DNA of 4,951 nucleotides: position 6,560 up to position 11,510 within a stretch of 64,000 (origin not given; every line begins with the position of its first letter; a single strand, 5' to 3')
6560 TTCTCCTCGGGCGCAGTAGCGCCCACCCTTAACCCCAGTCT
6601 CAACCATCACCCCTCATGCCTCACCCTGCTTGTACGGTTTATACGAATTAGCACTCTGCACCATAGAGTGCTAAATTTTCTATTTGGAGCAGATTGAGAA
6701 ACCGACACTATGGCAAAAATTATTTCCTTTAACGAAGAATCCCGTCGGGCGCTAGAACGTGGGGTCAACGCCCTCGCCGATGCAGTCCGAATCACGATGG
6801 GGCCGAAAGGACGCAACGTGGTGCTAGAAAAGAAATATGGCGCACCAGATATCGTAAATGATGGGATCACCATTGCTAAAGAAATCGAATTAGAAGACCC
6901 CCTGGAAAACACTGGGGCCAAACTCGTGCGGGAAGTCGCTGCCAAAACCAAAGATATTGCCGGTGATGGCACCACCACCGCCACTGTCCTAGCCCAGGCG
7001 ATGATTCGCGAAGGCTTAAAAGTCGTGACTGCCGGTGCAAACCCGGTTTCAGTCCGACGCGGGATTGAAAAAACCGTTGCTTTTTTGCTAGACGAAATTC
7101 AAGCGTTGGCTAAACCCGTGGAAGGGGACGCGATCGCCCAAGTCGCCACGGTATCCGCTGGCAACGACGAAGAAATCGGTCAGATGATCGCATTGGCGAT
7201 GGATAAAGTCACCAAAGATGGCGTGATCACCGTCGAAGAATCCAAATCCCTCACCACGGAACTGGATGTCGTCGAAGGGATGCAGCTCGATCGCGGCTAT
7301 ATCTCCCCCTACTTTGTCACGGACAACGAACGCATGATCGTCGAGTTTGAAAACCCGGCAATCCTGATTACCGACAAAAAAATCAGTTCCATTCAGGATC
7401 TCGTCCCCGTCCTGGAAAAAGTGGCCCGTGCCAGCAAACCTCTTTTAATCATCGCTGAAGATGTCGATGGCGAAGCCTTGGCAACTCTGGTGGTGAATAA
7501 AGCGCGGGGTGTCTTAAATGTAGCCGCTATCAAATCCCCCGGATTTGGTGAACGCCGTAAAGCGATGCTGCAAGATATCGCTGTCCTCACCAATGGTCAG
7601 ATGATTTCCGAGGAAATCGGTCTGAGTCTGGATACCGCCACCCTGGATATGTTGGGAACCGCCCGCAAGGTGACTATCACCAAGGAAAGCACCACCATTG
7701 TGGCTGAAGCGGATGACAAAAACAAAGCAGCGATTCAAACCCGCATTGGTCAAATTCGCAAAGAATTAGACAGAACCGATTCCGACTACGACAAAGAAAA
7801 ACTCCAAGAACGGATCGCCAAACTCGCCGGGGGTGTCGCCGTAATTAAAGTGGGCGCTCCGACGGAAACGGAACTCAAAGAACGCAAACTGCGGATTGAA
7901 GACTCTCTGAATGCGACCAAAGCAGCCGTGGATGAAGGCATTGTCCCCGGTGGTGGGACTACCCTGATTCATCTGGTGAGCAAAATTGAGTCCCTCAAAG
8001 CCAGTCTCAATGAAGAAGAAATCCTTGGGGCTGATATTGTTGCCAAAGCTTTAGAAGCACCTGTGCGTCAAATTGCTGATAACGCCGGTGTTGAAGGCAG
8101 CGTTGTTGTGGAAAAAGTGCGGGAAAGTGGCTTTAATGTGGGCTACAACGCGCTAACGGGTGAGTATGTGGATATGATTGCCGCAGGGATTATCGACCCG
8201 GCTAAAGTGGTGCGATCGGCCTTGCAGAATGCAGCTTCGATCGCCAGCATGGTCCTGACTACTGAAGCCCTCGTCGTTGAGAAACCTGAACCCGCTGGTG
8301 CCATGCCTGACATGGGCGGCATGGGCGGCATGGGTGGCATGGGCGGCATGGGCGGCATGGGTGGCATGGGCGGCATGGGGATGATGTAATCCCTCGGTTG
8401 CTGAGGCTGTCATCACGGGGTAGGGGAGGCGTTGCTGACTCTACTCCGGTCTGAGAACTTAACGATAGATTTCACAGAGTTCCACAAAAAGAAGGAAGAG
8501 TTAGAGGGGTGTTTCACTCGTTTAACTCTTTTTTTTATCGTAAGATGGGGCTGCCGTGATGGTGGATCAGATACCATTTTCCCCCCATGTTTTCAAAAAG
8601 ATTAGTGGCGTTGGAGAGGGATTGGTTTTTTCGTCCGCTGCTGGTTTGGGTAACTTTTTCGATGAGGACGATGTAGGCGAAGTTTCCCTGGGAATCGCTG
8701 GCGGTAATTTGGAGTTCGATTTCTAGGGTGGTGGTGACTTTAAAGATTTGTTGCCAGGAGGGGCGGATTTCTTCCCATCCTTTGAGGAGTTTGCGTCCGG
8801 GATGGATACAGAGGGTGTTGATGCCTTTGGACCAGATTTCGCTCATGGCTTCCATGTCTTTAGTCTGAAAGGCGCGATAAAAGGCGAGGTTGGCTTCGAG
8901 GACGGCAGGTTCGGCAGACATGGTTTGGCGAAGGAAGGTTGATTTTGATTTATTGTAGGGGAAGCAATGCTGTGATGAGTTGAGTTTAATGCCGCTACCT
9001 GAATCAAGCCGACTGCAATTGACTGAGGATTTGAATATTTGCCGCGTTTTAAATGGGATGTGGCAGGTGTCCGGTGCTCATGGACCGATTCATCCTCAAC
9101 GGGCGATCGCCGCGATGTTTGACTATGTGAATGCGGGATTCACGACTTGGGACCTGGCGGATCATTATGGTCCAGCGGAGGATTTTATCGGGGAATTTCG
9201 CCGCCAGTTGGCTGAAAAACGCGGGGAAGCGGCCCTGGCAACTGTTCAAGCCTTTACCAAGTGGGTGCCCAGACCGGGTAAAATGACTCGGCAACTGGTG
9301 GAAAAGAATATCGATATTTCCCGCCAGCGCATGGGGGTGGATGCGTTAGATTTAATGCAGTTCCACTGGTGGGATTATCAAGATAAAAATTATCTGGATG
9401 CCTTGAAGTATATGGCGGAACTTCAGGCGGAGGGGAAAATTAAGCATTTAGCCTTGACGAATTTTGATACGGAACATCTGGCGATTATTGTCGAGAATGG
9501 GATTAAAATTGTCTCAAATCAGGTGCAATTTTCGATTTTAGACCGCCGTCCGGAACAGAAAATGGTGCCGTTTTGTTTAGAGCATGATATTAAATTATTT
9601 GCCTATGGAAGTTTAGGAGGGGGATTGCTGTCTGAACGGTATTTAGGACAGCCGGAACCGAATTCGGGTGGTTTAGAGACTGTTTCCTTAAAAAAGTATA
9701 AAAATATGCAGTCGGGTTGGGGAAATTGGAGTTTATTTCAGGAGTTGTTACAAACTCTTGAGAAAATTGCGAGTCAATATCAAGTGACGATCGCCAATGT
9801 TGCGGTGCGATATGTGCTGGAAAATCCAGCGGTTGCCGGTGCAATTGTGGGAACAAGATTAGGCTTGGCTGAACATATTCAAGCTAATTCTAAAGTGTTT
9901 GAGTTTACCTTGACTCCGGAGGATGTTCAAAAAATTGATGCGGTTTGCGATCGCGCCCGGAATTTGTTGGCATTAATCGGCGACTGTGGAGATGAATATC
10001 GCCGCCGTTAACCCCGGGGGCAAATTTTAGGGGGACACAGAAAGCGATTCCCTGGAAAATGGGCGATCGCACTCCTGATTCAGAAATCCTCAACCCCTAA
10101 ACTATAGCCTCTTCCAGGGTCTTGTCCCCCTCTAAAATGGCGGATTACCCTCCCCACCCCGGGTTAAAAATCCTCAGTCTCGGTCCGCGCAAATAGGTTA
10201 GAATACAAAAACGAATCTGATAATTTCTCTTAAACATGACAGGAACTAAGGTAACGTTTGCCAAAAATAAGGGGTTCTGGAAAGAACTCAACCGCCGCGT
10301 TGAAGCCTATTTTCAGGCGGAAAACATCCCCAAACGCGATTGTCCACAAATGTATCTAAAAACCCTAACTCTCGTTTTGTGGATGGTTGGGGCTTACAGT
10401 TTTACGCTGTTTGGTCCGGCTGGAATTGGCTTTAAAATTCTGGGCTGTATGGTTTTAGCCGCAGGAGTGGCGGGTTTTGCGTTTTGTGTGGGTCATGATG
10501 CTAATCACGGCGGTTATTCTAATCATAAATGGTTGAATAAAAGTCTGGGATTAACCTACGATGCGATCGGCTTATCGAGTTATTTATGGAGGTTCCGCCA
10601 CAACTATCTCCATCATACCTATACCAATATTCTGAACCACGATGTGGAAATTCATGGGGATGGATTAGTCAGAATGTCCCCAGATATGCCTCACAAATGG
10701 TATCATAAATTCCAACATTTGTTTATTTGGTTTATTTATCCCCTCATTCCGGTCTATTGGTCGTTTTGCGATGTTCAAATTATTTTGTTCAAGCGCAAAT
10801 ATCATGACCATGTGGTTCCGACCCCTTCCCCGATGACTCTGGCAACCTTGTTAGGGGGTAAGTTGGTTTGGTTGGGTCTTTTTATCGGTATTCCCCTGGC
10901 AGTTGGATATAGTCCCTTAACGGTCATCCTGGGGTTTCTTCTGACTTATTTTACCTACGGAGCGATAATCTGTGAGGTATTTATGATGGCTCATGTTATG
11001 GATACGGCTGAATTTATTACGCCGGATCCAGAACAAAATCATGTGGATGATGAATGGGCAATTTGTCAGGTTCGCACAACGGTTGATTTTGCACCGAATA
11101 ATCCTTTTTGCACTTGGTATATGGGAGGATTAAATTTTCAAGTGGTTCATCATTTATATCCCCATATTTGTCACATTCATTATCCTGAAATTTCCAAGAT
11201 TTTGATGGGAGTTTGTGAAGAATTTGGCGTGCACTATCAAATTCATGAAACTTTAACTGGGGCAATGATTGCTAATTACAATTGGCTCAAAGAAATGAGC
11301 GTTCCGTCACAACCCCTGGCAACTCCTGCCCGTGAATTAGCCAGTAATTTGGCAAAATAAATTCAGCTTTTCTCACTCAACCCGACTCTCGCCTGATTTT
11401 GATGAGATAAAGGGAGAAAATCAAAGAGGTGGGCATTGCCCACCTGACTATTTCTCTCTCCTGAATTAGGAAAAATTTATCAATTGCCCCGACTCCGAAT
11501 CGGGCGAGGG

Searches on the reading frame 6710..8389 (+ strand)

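Call 83: search_protein_families(library=padloc, proteins=[window:6710-8389:+], max_evalue=0.001)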
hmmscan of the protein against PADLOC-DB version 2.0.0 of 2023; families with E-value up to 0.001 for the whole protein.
window:6710-8389:+ (559 aa): 0 families

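Call 84: search_protein_families(library=pfam, proteins=[window:6710-8389:+], max_evalue=0.001)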
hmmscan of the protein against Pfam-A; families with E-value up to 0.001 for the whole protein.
window:6710-8389:+ (559 aa): 1 family
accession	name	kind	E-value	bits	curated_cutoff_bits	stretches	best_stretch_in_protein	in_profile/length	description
PF00118.29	Cpn60_TCP1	-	1.6e-81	274.9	34.3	1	22-525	1-489/490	TCP-1/cpn60 chaperonin family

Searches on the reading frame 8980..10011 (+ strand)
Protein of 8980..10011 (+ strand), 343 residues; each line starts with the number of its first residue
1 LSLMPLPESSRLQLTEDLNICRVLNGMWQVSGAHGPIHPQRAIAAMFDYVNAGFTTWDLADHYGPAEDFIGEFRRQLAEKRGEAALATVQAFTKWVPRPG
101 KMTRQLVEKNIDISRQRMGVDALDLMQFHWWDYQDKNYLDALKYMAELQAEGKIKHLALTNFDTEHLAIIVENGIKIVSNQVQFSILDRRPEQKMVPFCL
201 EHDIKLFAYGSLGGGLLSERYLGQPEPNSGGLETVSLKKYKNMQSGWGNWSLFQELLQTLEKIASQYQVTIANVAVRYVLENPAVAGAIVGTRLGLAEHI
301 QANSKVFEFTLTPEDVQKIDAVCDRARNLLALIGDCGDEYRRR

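Call 83: search_protein_families(library=padloc, proteins=[window:8980-10011:+], max_evalue=0.001)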
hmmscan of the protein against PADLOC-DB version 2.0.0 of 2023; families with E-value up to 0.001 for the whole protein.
window:8980-10011:+ (343 aa): 0 families

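Call 84: search_protein_families(library=pfam, proteins=[window:8980-10011:+], max_evalue=0.001)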
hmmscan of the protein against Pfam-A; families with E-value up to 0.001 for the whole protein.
window:8980-10011:+ (343 aa): 1 family
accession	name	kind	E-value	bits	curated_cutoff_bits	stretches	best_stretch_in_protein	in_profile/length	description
PF00248.27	Aldo_ket_red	-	1e-69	235.3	24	1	24-322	3-289/291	Aldo/keto reductase family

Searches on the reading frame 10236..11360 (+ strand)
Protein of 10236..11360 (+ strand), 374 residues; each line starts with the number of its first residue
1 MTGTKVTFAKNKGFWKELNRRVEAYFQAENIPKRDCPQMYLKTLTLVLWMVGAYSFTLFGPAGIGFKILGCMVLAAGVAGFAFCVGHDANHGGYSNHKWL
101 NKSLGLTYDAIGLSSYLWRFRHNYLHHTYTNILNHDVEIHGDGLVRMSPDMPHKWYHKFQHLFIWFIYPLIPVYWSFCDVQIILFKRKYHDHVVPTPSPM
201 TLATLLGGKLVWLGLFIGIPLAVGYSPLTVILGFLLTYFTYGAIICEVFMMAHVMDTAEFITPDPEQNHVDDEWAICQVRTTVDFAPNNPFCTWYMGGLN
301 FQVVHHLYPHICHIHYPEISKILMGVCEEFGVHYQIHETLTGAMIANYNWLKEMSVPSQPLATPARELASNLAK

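Call 83: search_protein_families(library=padloc, proteins=[window:10236-11360:+], max_evalue=0.001)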
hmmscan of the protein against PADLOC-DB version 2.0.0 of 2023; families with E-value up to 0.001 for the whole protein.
window:10236-11360:+ (374 aa): 0 families

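Call 84: search_protein_families(library=pfam, proteins=[window:10236-11360:+], max_evalue=0.001)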
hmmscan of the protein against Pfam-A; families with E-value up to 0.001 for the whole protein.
window:10236-11360:+ (374 aa): 1 family
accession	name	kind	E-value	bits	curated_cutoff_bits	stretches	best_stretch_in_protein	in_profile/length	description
PF00487.30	FA_desaturase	-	3.3e-27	96.3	29.7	1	69-335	7-250/253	Fatty acid desaturase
